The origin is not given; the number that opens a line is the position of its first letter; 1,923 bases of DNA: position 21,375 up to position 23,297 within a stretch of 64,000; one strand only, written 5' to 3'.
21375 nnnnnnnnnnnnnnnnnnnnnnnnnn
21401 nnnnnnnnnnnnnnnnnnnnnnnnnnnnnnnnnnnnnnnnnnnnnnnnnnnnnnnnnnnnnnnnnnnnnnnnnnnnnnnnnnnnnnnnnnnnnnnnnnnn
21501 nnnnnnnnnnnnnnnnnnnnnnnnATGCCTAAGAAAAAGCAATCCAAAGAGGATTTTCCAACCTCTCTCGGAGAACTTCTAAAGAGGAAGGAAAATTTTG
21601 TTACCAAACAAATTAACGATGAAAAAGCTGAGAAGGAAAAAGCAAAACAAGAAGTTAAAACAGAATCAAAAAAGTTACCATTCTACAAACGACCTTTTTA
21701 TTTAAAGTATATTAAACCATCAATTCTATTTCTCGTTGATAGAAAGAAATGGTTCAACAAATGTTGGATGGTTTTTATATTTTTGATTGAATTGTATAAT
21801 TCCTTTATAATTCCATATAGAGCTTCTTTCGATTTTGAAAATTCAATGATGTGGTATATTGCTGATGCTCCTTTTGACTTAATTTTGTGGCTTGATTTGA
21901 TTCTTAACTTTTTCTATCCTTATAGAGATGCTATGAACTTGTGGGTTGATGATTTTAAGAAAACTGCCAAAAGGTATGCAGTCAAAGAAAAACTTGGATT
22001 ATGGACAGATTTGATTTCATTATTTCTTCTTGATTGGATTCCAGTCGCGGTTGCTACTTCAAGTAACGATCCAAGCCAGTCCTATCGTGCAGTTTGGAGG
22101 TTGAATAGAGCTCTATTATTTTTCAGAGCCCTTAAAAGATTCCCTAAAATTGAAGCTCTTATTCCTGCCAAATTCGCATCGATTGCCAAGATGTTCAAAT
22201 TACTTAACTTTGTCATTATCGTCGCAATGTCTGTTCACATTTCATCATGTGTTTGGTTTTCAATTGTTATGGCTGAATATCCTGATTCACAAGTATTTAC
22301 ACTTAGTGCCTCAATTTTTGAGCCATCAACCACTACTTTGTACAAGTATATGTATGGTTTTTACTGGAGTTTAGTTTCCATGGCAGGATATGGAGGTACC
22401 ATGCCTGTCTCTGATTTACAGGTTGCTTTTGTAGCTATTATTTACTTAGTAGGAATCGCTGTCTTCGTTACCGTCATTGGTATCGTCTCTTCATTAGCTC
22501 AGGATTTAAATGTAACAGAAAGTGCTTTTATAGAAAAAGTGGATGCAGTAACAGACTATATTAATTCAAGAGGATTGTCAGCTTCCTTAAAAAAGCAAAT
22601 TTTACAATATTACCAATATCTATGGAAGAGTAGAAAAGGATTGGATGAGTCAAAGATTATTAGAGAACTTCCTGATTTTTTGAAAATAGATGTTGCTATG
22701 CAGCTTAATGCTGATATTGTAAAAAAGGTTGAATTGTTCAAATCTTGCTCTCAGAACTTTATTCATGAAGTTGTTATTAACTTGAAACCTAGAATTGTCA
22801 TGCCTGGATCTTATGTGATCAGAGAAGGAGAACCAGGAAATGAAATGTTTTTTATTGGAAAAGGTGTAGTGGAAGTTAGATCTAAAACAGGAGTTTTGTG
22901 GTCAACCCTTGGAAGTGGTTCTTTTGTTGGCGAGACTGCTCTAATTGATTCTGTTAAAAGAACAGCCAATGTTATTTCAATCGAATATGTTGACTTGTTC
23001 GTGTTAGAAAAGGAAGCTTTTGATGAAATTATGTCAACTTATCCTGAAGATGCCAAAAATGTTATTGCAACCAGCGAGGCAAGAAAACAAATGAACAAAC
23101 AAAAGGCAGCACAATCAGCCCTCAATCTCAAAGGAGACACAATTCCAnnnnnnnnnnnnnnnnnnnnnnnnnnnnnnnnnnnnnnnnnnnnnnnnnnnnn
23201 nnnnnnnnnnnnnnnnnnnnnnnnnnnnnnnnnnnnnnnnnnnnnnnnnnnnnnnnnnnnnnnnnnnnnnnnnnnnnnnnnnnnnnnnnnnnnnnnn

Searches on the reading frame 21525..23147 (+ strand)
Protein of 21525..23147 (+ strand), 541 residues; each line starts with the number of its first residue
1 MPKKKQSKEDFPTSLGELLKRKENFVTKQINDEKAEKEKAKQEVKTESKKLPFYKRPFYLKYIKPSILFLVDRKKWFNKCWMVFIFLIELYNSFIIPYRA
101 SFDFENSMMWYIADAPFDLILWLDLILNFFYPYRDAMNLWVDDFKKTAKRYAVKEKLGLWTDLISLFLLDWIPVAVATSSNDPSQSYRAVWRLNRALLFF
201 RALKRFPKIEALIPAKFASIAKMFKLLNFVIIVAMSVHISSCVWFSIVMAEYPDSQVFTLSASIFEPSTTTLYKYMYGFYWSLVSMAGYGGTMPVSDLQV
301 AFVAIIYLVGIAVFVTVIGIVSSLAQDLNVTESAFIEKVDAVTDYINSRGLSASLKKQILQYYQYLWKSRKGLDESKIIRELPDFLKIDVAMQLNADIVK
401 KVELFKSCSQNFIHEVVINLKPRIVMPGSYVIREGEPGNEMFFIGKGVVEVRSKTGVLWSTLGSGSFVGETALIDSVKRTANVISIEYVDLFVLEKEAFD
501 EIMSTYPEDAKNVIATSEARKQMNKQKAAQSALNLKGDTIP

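Call 37: search_solved_structures(query=window:21525-23147:+, max_evalue=1e-10, show_alignments=1)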
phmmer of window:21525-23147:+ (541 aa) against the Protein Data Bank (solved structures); distinct sequences matched with E-value up to 1e-10: 118 (the best 60 are shown).
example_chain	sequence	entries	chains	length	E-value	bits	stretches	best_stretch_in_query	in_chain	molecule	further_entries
8ev8_A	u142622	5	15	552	3.1e-61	211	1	69-513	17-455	Cyclic nucleotide-gated cation channel alpha-3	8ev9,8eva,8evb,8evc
8etp_A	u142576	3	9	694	6.3e-61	210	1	69-513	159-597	Cyclic nucleotide-gated cation channel alpha-3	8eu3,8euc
7rhs_A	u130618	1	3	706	6.6e-61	209.9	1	69-513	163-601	Cyclic nucleotide-gated cation channel alpha-3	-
7lg1_A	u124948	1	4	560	1.3e-58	202.3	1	80-515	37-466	cGMP-gated cation channel alpha-1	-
7o4h_A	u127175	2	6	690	1.4e-58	202.3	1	11-515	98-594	cGMP-gated cation channel alpha-1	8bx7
9zpv_A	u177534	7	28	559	1.4e-58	202.2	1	80-515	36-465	Cyclic nucleotide-gated channel alpha-1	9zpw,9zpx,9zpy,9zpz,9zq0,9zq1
7lft_A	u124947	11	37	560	1.4e-58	202.2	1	80-515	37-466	cGMP-gated cation channel alpha-1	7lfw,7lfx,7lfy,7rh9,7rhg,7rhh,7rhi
9upf_A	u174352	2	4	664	3.9e-57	197.5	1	68-515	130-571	Cyclic nucleotide-gated channel alpha-2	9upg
10rx_A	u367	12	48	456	2.7e-56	194.7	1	266-524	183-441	Transcriptional regulator, Crp/Fnr family | SthK cyclic nucleotide-gated potassium channel | Putative transcriptional regulator, Crp/Fnr family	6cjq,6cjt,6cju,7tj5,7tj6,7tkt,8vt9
6vxz_A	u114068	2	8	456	3.1e-56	194.5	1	266-524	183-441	SthK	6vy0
8vta_A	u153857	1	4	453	3.7e-56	194.2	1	266-524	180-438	Transcriptional regulator, Crp/Fnr family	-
7rtf_A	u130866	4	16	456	4e-56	194.2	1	266-524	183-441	SthK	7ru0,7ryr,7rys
8vtb_A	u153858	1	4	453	4.1e-56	194.1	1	266-524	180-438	Transcriptional regulator, Crp/Fnr family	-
7rsh_A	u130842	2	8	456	4.2e-56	194.1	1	266-524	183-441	SthK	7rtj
6wej_A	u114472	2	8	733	8.8e-50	173.2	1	107-517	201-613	Cyclic nucleotide-gated cation channel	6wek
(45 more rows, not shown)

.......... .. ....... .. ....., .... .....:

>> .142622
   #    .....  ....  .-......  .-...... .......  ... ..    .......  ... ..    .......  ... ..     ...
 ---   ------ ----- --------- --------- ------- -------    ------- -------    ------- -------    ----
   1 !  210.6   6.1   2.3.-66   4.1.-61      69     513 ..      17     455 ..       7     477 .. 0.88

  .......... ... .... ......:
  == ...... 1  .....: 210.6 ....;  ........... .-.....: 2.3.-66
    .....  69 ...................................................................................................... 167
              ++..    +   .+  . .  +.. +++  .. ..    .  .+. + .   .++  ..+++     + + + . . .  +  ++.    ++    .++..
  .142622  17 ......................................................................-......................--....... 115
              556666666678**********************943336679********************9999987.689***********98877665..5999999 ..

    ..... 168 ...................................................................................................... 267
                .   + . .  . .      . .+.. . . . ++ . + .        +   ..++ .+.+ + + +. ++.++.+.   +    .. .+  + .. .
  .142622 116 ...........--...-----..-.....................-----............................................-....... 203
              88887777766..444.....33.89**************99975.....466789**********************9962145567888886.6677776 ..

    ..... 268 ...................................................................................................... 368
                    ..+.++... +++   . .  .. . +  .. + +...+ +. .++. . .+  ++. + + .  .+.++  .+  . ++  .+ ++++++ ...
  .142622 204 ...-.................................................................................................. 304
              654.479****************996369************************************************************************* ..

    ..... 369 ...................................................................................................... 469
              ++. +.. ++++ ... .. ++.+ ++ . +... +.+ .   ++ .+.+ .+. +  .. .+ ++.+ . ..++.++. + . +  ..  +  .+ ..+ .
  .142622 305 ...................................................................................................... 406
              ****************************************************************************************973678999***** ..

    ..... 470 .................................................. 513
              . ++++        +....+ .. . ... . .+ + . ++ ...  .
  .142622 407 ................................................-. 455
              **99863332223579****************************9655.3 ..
